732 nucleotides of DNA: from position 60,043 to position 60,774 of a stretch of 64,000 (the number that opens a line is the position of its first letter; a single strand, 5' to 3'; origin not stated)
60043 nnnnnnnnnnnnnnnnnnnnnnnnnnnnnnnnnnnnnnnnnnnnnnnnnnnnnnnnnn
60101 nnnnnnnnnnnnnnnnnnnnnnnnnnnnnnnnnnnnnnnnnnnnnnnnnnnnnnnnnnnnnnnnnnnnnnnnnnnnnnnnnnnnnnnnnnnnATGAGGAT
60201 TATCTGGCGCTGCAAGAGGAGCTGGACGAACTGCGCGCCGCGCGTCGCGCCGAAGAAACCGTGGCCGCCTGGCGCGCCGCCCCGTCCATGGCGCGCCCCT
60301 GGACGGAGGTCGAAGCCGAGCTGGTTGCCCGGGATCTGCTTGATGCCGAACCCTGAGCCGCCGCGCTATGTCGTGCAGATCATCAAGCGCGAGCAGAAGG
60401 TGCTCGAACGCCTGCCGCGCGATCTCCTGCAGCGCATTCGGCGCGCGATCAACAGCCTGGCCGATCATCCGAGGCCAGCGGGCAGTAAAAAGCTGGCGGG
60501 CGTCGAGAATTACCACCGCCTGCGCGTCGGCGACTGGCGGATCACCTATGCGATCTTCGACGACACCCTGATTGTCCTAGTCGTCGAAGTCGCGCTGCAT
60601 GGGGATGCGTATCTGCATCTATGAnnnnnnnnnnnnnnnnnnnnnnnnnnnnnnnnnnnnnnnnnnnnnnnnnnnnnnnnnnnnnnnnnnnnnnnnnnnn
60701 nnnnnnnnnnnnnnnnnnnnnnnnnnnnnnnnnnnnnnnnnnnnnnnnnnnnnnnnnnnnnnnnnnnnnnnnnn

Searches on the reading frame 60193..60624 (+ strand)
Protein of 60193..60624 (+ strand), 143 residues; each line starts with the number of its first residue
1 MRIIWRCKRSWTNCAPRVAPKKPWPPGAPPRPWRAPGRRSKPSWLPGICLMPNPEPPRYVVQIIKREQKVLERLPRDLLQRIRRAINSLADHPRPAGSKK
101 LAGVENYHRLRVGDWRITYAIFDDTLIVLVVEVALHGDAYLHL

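Call 7: search_protein_families(library=pfam, proteins=[window:60193-60624:+], max_evalue=0.01)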
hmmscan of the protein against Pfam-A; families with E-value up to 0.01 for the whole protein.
window:60193-60624:+ (143 aa): 1 family
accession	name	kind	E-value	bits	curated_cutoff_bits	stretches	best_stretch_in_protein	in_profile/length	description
PF05016.21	ParE_toxin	-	2.5e-08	34.8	23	1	75-139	25-88/89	ParE toxin of type II toxin-antitoxin system, parDE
